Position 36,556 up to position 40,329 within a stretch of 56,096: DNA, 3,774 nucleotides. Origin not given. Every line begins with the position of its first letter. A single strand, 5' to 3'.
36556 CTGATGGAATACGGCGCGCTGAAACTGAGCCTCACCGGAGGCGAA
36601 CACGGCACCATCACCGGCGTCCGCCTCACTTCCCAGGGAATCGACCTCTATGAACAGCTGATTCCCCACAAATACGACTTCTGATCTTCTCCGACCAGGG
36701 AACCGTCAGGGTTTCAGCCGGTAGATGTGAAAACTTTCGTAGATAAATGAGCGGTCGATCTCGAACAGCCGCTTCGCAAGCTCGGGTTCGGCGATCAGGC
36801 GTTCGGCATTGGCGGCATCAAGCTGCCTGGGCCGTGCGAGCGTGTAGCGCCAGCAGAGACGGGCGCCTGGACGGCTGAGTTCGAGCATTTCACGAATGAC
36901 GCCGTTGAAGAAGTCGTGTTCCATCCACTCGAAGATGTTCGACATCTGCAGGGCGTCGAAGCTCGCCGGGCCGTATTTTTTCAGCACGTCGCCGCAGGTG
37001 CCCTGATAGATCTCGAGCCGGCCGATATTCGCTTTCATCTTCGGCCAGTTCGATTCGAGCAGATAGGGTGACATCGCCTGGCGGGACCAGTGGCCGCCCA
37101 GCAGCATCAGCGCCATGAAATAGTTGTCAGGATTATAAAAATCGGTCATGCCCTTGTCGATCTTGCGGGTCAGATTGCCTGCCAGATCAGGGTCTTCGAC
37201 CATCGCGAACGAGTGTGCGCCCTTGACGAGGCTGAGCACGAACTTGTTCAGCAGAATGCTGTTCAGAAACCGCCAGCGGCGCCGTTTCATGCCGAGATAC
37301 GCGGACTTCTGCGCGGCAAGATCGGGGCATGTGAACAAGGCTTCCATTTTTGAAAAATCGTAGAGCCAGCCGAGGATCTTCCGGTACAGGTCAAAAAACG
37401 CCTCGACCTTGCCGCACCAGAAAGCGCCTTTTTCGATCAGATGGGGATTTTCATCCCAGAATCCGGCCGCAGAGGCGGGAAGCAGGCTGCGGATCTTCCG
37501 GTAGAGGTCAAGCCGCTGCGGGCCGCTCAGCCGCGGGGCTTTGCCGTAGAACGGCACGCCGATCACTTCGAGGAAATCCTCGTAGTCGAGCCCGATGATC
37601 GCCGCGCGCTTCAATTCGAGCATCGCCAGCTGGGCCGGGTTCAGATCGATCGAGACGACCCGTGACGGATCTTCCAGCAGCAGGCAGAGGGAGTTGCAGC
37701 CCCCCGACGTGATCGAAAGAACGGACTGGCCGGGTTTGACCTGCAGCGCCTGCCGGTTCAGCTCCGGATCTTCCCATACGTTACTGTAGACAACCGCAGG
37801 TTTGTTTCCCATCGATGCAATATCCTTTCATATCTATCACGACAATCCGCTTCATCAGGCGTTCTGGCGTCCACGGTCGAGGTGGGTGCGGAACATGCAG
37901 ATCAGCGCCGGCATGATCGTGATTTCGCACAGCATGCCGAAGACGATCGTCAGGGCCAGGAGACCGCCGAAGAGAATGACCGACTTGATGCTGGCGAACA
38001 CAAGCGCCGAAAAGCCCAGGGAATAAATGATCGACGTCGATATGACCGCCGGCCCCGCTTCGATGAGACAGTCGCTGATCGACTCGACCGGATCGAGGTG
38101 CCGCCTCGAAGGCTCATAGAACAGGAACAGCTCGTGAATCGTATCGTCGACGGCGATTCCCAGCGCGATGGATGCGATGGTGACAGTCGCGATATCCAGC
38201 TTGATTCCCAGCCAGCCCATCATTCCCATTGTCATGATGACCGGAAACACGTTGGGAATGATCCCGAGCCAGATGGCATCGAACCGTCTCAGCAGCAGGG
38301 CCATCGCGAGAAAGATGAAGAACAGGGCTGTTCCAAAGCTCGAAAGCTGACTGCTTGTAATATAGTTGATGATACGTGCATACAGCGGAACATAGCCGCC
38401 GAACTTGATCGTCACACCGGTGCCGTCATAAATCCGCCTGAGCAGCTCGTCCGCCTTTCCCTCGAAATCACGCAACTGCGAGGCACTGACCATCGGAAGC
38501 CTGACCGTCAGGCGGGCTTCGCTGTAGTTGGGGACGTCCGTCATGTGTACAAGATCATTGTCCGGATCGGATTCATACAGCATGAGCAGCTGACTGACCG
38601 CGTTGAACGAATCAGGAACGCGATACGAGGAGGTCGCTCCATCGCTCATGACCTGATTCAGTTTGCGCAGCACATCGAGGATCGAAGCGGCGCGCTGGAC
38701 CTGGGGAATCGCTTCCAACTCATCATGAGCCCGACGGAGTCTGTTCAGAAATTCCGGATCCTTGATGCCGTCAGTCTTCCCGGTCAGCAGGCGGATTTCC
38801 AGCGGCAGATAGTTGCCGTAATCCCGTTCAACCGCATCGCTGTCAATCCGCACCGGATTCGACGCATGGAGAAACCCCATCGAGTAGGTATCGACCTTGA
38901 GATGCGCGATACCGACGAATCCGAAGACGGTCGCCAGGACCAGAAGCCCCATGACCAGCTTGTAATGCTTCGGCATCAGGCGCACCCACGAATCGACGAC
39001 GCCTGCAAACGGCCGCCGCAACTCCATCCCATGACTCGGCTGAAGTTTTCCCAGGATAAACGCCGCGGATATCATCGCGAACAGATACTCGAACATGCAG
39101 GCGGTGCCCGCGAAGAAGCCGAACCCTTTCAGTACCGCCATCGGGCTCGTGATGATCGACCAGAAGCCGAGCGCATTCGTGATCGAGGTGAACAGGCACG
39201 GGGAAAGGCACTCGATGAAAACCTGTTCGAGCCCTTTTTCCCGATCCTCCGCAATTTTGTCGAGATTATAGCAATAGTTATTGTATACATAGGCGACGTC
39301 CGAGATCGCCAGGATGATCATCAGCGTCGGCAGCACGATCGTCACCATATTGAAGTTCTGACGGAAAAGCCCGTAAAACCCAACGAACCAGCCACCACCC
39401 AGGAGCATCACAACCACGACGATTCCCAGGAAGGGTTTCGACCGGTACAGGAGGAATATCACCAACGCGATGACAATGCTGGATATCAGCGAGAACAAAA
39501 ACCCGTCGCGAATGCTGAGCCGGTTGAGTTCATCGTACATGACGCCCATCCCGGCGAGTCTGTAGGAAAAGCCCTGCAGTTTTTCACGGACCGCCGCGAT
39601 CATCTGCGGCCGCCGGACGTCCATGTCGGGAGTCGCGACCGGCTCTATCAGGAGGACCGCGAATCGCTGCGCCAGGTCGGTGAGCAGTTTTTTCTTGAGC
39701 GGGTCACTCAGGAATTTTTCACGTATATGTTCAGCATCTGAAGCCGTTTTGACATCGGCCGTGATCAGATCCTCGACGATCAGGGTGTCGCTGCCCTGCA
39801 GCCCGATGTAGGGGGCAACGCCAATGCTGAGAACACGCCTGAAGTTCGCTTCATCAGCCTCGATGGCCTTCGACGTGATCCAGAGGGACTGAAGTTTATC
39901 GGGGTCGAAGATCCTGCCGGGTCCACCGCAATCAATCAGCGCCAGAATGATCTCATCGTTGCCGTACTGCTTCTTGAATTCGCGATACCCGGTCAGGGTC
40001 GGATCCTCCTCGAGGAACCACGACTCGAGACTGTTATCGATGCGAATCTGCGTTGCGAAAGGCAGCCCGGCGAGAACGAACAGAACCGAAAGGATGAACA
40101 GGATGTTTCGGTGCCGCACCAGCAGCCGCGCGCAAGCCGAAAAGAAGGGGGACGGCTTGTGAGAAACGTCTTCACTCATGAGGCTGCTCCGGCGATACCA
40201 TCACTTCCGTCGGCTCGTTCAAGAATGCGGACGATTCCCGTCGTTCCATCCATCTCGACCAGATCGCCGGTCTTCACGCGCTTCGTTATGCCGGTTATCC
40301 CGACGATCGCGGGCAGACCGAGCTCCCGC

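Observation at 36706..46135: Compact six-gene minus-strand locus combining acyl-adenylation, prenyl transfer, TspO, an RPH-like phosphotransferase, an MMPL exporter and a BtaA-like SAM enzyme: candidate novel membrane-lipid pathway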

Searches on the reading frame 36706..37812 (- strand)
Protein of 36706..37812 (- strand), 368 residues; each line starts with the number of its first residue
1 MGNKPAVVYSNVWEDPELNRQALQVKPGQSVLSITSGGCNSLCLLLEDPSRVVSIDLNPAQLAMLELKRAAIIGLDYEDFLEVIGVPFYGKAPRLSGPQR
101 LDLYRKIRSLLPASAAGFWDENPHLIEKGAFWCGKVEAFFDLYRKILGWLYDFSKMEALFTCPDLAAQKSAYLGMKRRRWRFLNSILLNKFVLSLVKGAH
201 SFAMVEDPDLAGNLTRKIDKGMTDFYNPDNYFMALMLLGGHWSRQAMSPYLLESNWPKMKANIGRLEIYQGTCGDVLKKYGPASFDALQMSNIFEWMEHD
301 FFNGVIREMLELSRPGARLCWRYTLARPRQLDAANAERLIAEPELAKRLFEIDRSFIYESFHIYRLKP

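Call 3: search_protein_families(library=pfam, proteins=[window:36706-37812:-], max_evalue=0.001)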
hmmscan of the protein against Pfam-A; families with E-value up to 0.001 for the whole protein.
window:36706-37812:- (368 aa): 1 family
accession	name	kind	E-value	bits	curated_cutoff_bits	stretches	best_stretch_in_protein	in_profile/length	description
PF11899.13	DUF3419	-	6.2e-63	213.7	28.2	1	7-365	10-384/385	Protein of unknown function (DUF3419)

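Call 4: search_protein_families(library=ncbifam, proteins=[window:36706-37812:-], max_evalue=0.001)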
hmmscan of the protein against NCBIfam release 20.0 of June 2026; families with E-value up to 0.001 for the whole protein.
window:36706-37812:- (368 aa): 0 families

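Call 24: search_solved_structures(query=window:36706-37812:-, max_evalue=1)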
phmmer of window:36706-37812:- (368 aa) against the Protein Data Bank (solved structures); distinct sequences matched with E-value up to 1: 2.
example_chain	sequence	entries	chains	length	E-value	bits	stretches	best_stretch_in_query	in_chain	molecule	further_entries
8vyd_A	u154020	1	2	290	0.024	16.7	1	256-320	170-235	SAM-dependent methyltransferase, UPF0020 family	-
1tbx_A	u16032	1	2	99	0.31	13.1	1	98-160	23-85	Hypothetical 11.0 kDa protein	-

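Call 53: search_dna_similar(query=window:36706-37812:-, collection=plasmids, mode=protein, max_rows=15, max_evalue=0.00001)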
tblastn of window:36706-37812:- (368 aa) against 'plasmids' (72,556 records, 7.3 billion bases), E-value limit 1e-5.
Records with a match: 15; places in all: 15; records where one place covers at least 80% of the query: 14.
Best place of each record, by identity: <60% 15.
By first word of the organism name: Sinorhizobium 5; Shinella 4; Rhizobium 3; Brevibacillus 1; Roseinatronobacter 1; Chondrinema 1.
By predicted mobility (MOB-suite, as given by PLSDB): non-mobilizable 14; conjugative 1.
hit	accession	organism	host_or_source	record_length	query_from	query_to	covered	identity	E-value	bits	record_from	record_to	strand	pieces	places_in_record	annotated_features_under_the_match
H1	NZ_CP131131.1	Shinella zoogloeoides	isolate,Activated charcoal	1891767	6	367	98%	29.8%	3e-29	126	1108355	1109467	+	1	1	none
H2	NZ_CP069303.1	Shinella sp. PSBB067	monoisolate,Minnesota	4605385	7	367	98%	28.7%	4e-27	120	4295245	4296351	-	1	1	none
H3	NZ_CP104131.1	Sinorhizobium sp. K101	Phaseolus vulgaris,cell ...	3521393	6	367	98%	27.6%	2e-21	103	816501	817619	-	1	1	none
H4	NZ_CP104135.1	Sinorhizobium sp. C101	Phaseolus vulgaris,cell ...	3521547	6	367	98%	27.6%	2e-21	103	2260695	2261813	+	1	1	none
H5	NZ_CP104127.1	Sinorhizobium sp. M103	Phaseolus vulgaris,cell ...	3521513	6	367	98%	27.6%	2e-21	103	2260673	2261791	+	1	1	none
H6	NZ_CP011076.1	Brevibacillus laterosporus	Oryza sativa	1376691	7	361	96%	28.0%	2e-38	153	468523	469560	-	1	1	none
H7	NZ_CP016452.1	Sinorhizobium sp. RAC02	Microbial isolate,Algal phycosphere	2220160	7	367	98%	27.1%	4e-27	120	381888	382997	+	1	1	none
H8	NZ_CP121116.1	Roseinatronobacter sp. S2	cell culture,Alkaline Spring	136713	7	363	97%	26.4%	5e-28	122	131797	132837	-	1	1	DUF3419 family protein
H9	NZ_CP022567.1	Rhizobium leguminosarum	Root nodule,Pisum sativum root-nodule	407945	6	364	98%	25.4%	2e-21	103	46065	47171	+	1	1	DUF3419 family protein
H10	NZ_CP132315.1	Shinella oryzae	Homo sapiens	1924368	1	322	88%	26.5%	2e-21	103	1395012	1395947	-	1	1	none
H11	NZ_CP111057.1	Chondrinema litorale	Seaweed,red alga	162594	7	322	86%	26.9%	3e-20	100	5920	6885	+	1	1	BtaA family protein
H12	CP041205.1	Rhizobium sp. NIBRBAC000502774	Genome assembly,Coal mine soil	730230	1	322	88%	26.3%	5e-19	96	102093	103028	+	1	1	DUF3419 family protein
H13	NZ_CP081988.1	Shinella oryzae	cell culture,rhizosphere soil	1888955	1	322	88%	26.0%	1e-19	98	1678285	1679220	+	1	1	none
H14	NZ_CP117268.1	Rhizobium rhododendri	Rhododendron sp.,pure bacterial ...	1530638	9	322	85%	24.2%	2e-15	85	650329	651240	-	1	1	record has no annotation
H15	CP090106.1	Sinorhizobium meliloti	Medicago,Cell culture,Plant nodule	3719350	6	92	24%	39.6%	9e-12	74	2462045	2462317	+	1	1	none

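Call 54: get_annotated_region(hit=H11, flank=4000)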
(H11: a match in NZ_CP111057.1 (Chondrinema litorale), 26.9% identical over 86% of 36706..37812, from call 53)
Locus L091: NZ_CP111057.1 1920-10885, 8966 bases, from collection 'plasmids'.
description: Chondrinema litorale strain WSW3-B12 plasmid unnamed15, complete sequence
organism: Chondrinema litorale (NCBI taxid 2994555)
taxonomy: Bacteria; Bacteroidota; Cytophagia; Cytophagales; Flammeovirgaceae; Chondrinema; Chondrinema litorale
host: -; source: Seaweed,red alga; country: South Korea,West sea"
typing (MOB-suite, as given by PLSDB): non-mobilizable
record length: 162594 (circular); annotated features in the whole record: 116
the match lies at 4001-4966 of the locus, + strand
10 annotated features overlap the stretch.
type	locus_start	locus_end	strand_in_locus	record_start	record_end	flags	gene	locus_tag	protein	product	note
CDS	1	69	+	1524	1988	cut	-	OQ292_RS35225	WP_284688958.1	hypothetical protein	-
CDS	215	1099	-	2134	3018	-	-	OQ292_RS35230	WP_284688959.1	Nif3-like dinuclear metal center hexameric protein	-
CDS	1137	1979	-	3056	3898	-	-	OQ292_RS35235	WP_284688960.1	sterol desaturase family protein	GO:0006629 - lipid metabolic process [Evidence IEA]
CDS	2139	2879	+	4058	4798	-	-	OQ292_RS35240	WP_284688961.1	DUF3667 domain-containing protein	-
CDS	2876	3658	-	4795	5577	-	-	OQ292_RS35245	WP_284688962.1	M48 family metalloprotease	GO:0006508 - proteolysis [Evidence IEA]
CDS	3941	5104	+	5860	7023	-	-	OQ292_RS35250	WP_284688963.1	BtaA family protein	-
CDS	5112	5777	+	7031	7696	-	-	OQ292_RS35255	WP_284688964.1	class I SAM-dependent methyltransferase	-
CDS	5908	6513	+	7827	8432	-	-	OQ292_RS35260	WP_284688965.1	hypothetical protein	-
CDS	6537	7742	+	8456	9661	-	-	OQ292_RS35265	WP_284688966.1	porin family protein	-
CDS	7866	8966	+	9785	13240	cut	porU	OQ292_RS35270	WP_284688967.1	type IX secretion system sortase PorU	GO:0006508 - proteolysis [Evidence IEA]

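Call 55: get_annotated_region(hit=H9, flank=4000)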
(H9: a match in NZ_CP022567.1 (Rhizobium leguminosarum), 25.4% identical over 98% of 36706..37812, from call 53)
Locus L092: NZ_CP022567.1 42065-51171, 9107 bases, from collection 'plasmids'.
description: Rhizobium leguminosarum bv. viciae strain BIHB 1148 plasmid pSK03, complete sequence
organism: Rhizobium leguminosarum (NCBI taxid 387)
taxonomy: Bacteria; Pseudomonadota; Alphaproteobacteria; Hyphomicrobiales; Rhizobiaceae; Rhizobium; Rhizobium leguminosarum
host: -; source: Root nodule,Pisum sativum root-nodule; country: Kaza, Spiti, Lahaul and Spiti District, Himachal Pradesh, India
typing (MOB-suite, as given by PLSDB): non-mobilizable
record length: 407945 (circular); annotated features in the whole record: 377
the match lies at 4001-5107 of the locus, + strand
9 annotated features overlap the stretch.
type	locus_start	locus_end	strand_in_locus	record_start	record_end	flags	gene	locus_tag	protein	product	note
CDS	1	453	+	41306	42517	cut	-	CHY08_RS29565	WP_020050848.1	pyrophosphate--fructose-6-phosphate 1-phosphotransferase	GO:0006002 - fructose 6-phosphate metabolic process [Evidence IEA]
CDS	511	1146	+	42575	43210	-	-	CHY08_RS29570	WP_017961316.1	LysE family translocator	-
CDS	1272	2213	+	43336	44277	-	-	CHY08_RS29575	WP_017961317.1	lytic transglycosylase domain-containing protein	-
CDS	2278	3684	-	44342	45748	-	-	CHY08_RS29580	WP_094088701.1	serine hydrolase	-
CDS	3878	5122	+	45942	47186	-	-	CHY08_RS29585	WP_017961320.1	DUF3419 family protein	-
CDS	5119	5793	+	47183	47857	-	-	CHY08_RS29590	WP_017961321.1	class I SAM-dependent methyltransferase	-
CDS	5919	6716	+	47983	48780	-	-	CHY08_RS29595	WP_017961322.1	GH25 family lysozyme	GO:0016998 - cell wall macromolecule catabolic process [Evidence IEA]; GO:0009253 - peptidoglycan catabolic process ...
CDS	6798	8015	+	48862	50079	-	-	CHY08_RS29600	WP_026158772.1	lytic murein transglycosylase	-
CDS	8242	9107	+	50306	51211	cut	-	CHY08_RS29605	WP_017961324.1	DMT family transporter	GO:0055085 - transmembrane transport [Evidence IEA]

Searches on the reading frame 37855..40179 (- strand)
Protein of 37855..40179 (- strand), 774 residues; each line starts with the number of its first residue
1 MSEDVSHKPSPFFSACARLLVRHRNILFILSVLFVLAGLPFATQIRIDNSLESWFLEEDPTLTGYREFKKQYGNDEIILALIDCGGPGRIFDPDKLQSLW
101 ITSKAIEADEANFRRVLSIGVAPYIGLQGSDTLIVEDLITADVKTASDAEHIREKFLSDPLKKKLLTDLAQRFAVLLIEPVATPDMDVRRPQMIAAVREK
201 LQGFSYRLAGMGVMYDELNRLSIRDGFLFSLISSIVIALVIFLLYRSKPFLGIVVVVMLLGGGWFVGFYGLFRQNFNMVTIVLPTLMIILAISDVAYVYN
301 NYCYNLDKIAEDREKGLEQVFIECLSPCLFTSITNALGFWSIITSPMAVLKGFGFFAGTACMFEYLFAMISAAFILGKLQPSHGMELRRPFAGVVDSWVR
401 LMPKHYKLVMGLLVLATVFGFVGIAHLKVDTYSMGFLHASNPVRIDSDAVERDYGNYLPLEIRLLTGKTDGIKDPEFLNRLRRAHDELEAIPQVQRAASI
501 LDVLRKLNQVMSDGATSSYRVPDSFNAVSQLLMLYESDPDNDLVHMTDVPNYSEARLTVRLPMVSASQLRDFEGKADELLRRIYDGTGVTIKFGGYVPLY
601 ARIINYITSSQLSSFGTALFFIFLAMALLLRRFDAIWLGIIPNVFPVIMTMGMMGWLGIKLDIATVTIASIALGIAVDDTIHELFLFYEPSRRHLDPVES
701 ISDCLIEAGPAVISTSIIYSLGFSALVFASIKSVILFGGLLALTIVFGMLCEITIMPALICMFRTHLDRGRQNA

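Call 3: search_protein_families(library=pfam, proteins=[window:37855-40179:-], max_evalue=0.001)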
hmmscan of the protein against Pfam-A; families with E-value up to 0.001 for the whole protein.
window:37855-40179:- (774 aa): 3 families
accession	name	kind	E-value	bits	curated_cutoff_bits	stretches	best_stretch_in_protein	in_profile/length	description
PF03176.21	MMPL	-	1.3e-16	60.9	20.5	2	540-762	73-301/333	MMPL family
PF02460.24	Patched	-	1.5e-14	54.5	23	2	228-372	7-150/156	Patched SSD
PF12349.14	Sterol-sensing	-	1.1e-08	35.5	22.3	1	639-761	12-134/153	Sterol-sensing domain of SREBP cleavage-activation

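Call 4: search_protein_families(library=ncbifam, proteins=[window:37855-40179:-], max_evalue=0.001)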
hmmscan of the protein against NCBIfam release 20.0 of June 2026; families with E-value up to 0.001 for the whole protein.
window:37855-40179:- (774 aa): 5 families
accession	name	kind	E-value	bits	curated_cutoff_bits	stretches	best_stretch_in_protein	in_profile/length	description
TIGR00921.1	2A067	subfamily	1.7e-38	132.2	351.9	2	409-763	7-346/733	hydrophobe/amphiphile efflux-3 (HAE3) family transporter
TIGR00833.1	actII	subfamily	2.7e-19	69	874.7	2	577-763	141-332/910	MMPL family RND transporter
TIGR03480.1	HpnN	hypoth_equivalog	2.1e-15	55.8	751.85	2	608-760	711-856/862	hopanoid biosynthesis associated RND transporter like protein HpnN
TIGR00918.1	2A060602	subfamily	1.9e-05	22.5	1120.4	1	643-762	437-556/1145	transmembrane receptor Patched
TIGR00916.1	2A0604s01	subfamily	0.00038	20.1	148.6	0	618-751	97-229/231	SecD/SecF family protein translocase subunit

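Call 80: search_solved_structures(query=window:37855-40179:-, max_evalue=0.001)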
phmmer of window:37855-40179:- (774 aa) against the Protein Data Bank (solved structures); distinct sequences matched with E-value up to 0.001: 11.
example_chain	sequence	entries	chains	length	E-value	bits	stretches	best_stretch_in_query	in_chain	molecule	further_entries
7rhq_A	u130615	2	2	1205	2.5e-07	32.7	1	639-762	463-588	Patched-1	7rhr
7v6y_A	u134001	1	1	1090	3.1e-07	32.5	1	639-763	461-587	Protein patched homolog 1,Protein patched homolog 1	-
7v6z_A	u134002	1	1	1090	9.5e-07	30.9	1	639-763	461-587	Protein patched homolog 1,Protein patched homolog 1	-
6mg8_A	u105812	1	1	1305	1.4e-06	30.3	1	639-763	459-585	Protein patched homolog 1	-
7k65_A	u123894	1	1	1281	1.6e-06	30.1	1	639-763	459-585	Protein patched homolog 1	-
9ms8_A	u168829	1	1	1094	2.1e-05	26.4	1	639-763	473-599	Protein patched homolog 1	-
6dmb_A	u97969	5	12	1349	3.3e-05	25.7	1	639-763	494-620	Protein patched homolog 1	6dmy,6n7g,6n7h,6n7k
6rmg_A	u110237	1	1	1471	3.4e-05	25.7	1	639-763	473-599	Protein patched homolog 1,GFP-like fluorescent chromoprotein FP506, related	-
6oeu_A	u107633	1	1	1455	4e-05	25.5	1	639-763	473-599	Protein patched homolog 1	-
6e1h_A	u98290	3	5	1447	4.3e-05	25.4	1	639-763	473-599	Protein patched homolog 1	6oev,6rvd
6dmo_A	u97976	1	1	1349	8e-05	24.5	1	639-763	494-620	Protein patched homolog 1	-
